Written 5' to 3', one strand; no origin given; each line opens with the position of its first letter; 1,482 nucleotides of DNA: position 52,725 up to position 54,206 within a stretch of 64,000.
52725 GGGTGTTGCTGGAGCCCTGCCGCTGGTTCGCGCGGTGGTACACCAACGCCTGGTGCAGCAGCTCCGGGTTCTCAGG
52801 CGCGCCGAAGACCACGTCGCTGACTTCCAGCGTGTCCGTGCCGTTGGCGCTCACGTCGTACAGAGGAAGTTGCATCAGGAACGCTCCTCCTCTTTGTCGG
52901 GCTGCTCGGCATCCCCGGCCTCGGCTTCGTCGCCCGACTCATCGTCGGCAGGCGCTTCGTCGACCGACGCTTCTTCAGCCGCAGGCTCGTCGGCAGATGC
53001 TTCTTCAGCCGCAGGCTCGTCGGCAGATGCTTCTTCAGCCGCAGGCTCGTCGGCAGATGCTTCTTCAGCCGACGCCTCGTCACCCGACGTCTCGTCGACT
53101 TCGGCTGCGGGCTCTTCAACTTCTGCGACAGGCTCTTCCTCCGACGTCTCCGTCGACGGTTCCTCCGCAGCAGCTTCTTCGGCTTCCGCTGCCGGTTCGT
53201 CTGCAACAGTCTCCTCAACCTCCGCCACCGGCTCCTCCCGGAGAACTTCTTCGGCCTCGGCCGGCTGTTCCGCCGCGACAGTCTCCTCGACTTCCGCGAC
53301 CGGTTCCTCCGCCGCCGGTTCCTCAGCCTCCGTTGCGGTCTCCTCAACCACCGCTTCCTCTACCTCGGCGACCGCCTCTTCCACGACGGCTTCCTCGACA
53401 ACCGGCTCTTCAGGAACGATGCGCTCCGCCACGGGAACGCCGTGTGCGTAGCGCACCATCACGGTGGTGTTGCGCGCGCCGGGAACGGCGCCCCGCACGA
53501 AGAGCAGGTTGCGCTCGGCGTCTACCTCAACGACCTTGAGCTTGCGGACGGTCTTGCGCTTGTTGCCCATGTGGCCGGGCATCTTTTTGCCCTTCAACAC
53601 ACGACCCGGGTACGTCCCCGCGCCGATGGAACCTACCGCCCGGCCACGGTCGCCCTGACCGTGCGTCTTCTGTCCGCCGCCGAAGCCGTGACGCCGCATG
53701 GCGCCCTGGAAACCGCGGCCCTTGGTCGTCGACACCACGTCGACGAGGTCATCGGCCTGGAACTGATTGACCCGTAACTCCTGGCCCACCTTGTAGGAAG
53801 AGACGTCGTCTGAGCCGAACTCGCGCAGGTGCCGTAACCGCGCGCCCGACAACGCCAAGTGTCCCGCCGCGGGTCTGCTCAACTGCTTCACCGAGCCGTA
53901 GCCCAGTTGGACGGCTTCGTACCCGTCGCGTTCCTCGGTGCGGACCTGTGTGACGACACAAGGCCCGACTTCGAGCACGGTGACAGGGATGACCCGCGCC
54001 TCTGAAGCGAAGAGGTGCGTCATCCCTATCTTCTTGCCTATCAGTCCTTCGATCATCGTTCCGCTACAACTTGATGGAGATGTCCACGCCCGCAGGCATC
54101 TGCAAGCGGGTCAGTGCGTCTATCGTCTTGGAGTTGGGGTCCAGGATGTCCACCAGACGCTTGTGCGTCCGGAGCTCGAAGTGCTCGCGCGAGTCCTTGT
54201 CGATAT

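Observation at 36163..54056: At least six ribosomal proteins in one operon block carry long low-complexity extensions, most of them Ala/Glu-rich with a shared VAEVEE-type motif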

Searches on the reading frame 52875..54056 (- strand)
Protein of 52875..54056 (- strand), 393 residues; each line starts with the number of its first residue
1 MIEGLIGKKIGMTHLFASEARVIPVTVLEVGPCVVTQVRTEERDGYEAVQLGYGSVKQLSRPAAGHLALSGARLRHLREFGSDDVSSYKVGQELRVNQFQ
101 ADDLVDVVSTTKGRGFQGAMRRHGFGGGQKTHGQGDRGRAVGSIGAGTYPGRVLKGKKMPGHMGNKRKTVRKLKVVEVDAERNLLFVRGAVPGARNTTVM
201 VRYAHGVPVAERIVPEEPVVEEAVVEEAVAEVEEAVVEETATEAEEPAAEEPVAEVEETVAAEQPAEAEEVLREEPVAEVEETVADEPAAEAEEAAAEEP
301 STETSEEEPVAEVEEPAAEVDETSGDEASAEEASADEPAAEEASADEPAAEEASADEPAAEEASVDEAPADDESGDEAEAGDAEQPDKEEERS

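Call 3: search_protein_families(library=pfam, proteins=[window:52875-54056:-])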
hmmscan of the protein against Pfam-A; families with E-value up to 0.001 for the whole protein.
window:52875-54056:- (393 aa): 1 family
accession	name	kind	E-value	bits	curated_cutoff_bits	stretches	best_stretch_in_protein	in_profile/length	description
PF00297.29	Ribosomal_L3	-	1.3e-14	54.4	22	1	97-180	210-290/369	Ribosomal protein L3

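Call 46: find_homologous_proteins(query=window:52878-54056:-)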
Query window:52878-54056:- (393 aa): 666 proteins with E <= 0.001 among 8000 candidates; the best 120 are listed.
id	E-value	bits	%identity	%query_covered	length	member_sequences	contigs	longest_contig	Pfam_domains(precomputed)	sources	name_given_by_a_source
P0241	6.8e-192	656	84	100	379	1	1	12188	PF00297.29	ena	-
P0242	1.0e-189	649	95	54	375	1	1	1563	PF00297.29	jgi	-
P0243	1.7e-177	608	97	55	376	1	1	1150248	PF00297.29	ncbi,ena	-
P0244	1.1e-175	602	97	54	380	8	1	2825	PF00297.29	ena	-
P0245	1.5e-175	602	97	55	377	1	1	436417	PF00297.29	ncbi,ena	-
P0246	1.6e-175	602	97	54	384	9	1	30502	PF00297.29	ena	-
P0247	4.8e-175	600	95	54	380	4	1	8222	PF00297.29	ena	-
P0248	5.4e-173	594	98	54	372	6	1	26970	PF00297.29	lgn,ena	-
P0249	1.3e-172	592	96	54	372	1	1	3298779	PF00297.29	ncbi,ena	-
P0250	2.5e-172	591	96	54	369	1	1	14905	PF00297.29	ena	-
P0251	4.2e-172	591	96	54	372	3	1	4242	PF00297.29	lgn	-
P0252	1.4e-171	589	96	54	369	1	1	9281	PF00297.29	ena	-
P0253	6.3e-171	587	74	87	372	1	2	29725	PF00297.29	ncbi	-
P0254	6.8e-171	587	96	54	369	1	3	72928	PF00297.29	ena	-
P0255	1.3e-170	586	95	56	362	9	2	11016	PF00297.29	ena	-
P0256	2.4e-169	582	96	54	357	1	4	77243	PF00297.29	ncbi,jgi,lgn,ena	-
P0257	1.3e-167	576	96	54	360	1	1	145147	PF00297.29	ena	-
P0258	9.1e-167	573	69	97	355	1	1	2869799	PF00297.29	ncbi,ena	-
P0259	4.3e-164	564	97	55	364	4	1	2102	PF00297.29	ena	-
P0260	6.0e-157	541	62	23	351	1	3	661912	PF00297.29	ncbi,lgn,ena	-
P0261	1.2e-156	540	98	54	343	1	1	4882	PF00297.29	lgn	-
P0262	1.9e-156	539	77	100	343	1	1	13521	PF00297.29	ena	-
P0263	2.8e-156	539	98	54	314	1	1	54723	PF00297.29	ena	-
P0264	2.9e-154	532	91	53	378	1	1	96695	PF00297.29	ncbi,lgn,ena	-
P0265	7.2e-154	531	98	54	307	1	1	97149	PF00297.29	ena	-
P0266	3.4e-153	528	-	-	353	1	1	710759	PF00297.29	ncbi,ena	-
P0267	9.7e-153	527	98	54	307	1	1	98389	PF00297.29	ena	-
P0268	1.5e-151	523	77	82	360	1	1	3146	PF00297.29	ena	-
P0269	8.3e-151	521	86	61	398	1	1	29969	PF00297.29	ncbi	-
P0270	2.3e-149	516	98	54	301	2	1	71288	PF00297.29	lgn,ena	-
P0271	6.1e-149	514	95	54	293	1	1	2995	PF00297.29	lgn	-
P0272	1.2e-146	507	92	54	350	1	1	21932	PF00297.29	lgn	-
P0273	4.7e-146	505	98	51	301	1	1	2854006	PF00297.29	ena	-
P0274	1.2e-144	500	77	75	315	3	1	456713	PF00297.29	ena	-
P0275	2.2e-144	499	89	63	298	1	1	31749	PF00297.29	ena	-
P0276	6.0e-144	498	67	78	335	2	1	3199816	PF00297.29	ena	-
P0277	1.2e-143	497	93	51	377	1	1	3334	PF00297.29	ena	-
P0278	1.7e-141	490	76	76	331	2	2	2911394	PF00297.29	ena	-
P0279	1.9e-140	487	75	11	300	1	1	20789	PF00297.29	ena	-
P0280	1.9e-139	483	90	54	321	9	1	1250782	PF00297.29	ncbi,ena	-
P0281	6.0e-139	482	94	54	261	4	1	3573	PF00297.29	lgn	-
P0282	2.6e-135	470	96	54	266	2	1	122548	PF00297.29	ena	-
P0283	9.7e-134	464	94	54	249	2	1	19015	PF00297.29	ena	-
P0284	3.0e-131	456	91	54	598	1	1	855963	PF00297.29,PF00573.28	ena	-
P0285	8.8e-127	442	70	74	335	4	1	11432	PF00297.29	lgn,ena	-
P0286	9.9e-127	441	64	77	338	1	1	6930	PF00297.29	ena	-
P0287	1.3e-126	441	81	59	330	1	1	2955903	PF00297.29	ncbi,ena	-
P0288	1.8e-126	441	68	80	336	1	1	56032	PF00297.29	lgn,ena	-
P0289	2.2e-126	440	63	81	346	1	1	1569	PF00297.29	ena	-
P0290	7.0e-126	439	65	84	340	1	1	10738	PF00297.29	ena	-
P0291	9.4e-126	438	66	87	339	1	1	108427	PF00297.29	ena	-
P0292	1.1e-125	438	67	81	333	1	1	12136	PF00297.29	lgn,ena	-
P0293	1.1e-125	438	75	65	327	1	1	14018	PF00297.29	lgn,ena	-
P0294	1.6e-125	437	67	80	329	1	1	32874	PF00297.29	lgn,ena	-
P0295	1.7e-125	437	63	88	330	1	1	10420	PF00297.29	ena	-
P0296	1.8e-125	437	66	87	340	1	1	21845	PF00297.29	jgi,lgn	-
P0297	2.0e-125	437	68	80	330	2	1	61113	PF00297.29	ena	-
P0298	2.2e-125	437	83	55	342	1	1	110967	PF00297.29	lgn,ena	-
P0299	2.5e-125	437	64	79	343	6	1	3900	PF00297.29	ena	-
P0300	2.7e-125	437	83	55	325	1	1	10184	PF00297.29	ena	-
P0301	5.5e-125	436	66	84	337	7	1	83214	PF00297.29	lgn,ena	-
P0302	6.5e-125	435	67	80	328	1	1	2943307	PF00297.29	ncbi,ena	-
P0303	8.3e-125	435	80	60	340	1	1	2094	PF00297.29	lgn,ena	-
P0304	1.5e-124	434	68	80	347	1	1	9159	PF00297.29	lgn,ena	-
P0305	3.5e-124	433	64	91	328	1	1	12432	PF00297.29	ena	-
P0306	3.7e-124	433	71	68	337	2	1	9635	PF00297.29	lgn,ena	-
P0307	4.2e-124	433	68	81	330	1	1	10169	PF00297.29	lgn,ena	-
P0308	5.0e-124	433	69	79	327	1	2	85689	PF00297.29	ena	-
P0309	7.5e-124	432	83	55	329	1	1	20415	PF00297.29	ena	-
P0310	8.9e-124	432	79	60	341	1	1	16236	PF00297.29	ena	-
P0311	2.3e-123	430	69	80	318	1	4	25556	PF00297.29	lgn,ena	-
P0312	2.7e-123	430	69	80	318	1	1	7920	PF00297.29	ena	-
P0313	2.8e-123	430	65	91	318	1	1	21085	PF00297.29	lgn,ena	-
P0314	1.9e-122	427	81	57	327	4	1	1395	PF00297.29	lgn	-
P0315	2.2e-122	427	83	55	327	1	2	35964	PF00297.29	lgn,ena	-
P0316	1.2e-121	425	82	57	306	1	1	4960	PF00297.29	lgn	-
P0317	1.7e-121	424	81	57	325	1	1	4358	PF00297.29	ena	-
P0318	3.0e-121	423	83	55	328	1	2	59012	PF00297.29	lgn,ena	-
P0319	7.3e-121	422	60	92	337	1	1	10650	PF00297.29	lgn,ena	-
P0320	2.2e-120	421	81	60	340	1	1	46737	PF00297.29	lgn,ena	-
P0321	1.7e-118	414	83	58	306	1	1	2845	PF00297.29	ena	-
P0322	1.3e-117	411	79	60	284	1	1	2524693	PF00297.29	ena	-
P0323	2.3e-117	411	81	55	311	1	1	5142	PF00297.29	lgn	-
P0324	6.3e-117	409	85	56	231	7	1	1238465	PF00297.29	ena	-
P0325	1.6e-116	408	70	67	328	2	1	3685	PF00297.29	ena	-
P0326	3.7e-116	407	75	66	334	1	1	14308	PF00297.29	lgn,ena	-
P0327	1.5e-115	405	84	54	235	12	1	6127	PF00297.29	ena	-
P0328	2.1e-115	404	77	65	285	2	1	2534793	PF00297.29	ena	-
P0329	3.9e-115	403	66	76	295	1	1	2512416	PF00297.29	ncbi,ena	-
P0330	2.9e-114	400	-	-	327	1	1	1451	PF00297.29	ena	-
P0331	2.7e-113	397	81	58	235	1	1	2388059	PF00297.29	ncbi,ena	-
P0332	4.5e-111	390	80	56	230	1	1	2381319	PF00297.29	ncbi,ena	-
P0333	2.0e-110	388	69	64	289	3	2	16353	PF00297.29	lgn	-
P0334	2.4e-110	388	73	61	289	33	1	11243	PF00297.29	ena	-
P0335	7.9e-109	383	82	53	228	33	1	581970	PF00297.29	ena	-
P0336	5.8e-108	380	60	74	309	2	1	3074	PF00297.29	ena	-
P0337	5.0e-107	377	68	56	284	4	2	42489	PF00297.29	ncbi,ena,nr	ncbi:MAG: 50S ribosomal protein L3 [Chloroflexi bacterium]|nr:50S ribosomal protein L3 [Chloroflexot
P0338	5.4e-107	377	83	54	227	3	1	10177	PF00297.29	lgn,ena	-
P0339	2.1e-106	375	58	74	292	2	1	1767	PF00297.29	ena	-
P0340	3.0e-106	374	70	55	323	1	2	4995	PF00297.29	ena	-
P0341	5.0e-106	373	59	82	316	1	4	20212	PF00297.29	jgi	jgi:large subunit ribosomal protein L3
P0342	1.2e-105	372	75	58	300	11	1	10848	PF00297.29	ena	-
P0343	1.3e-105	372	63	68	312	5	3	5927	PF00297.29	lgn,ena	-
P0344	1.5e-105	372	71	55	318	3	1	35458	PF00297.29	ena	-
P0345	2.2e-105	371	73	56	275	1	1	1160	PF00297.29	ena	-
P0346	3.8e-105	370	64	64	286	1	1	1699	PF00297.29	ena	-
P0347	9.6e-105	369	71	55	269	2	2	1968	PF00297.29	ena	-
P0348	6.9e-104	366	69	56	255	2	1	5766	PF00297.29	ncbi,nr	ncbi:MAG: 50S ribosomal protein L3, partial [Chloroflexi bacterium]|nr:50S ribosomal protein L3 [Chl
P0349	1.1e-103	366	71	55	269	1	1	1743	PF00297.29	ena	-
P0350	2.9e-103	364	64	68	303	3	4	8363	PF00297.29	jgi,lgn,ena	-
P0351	7.8e-103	363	70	52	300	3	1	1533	PF00297.29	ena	-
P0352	8.6e-103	363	70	54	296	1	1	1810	PF00297.29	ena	-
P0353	1.2e-102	362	72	54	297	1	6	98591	PF00297.29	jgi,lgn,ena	jgi:large subunit ribosomal protein L3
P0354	1.6e-102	362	67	64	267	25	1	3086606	PF00297.29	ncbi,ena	-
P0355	1.7e-102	362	59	78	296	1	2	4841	PF00297.29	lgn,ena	-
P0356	2.9e-102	361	65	66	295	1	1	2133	PF00297.29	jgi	jgi:large subunit ribosomal protein L3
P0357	6.6e-102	360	67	64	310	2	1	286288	PF00297.29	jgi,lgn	jgi:large subunit ribosomal protein L3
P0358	1.0e-101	359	70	55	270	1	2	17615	PF00297.29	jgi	jgi:large subunit ribosomal protein L3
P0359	2.0e-101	358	66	59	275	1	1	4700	PF00297.29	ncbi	-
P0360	7.8e-101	356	68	61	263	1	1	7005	PF00297.29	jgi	jgi:large subunit ribosomal protein L3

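Call 61: search_solved_structures(query=window:52878-54056:-, max_evalue=0.001)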
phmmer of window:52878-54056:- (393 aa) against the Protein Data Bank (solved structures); distinct sequences matched with E-value up to 0.001: 84 (the best 60 are shown).
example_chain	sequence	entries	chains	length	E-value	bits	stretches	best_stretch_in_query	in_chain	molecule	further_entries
9i5t_E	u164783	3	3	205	2.3e-61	211.6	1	3-201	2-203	Large ribosomal subunit protein uL3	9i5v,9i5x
8crx_d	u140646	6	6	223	3.6e-60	207.6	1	2-204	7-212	50S ribosomal protein L3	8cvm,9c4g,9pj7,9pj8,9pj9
7jil_C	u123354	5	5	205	3.6e-54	187.9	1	3-201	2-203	50S ribosomal protein L3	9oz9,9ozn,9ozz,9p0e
7nhk_H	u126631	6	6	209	5.5e-54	187.3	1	1-204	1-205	50S ribosomal protein L3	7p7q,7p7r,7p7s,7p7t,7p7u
6o8w_D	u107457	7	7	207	1.4e-53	186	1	3-203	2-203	50S ribosomal protein L3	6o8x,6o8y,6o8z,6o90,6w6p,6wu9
9qt5_C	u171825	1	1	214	2.8e-52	181.6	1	2-204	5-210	Large ribosomal subunit protein uL3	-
3j3v_D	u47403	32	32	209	3.8e-52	181.2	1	1-203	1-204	50S ribosomal protein L3 | 50S ribosomal protein uL3 | Large ribosomal subunit protein uL3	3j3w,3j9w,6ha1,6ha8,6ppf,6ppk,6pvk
7o5b_a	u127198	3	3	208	3.8e-52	181.2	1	1-203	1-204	50S ribosomal protein L3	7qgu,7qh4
6htq_D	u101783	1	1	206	8.7e-52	180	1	3-203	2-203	50S ribosomal protein L3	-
5njt_X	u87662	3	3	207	8.9e-52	180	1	3-203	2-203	50S ribosomal protein L3 | Large ribosomal subunit protein uL3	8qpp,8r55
6dzi_D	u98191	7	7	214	1.5e-51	179.3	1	3-204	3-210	50S ribosomal protein L3 | Large ribosomal subunit protein uL3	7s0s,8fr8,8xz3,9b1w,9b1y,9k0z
5o60_D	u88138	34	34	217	2.2e-51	178.7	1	3-204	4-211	50S ribosomal protein L3 | Large ribosomal subunit protein uL3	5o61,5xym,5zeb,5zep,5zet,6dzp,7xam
7sfr_D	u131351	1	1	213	2.5e-50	175.3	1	3-204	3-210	50S ribosomal protein L3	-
4v61_BF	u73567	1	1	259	3.5e-50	174.8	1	4-199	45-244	Ribosomal Protein L3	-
5v7q_D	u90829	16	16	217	3.6e-50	174.7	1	3-204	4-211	50S ribosomal protein L3 | Large ribosomal subunit protein uL3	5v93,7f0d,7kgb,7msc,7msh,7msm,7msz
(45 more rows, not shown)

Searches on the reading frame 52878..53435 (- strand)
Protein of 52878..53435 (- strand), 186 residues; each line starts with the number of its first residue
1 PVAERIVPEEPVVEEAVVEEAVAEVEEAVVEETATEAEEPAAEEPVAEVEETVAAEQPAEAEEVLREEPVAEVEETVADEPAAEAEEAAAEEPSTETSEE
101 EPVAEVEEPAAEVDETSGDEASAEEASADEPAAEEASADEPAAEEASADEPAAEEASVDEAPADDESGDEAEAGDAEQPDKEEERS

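Call 62: search_solved_structures(query=window:52878-53435:-, max_evalue=1, show_alignments=3)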
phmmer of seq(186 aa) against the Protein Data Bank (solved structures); distinct sequences matched with E-value up to 1: 0.
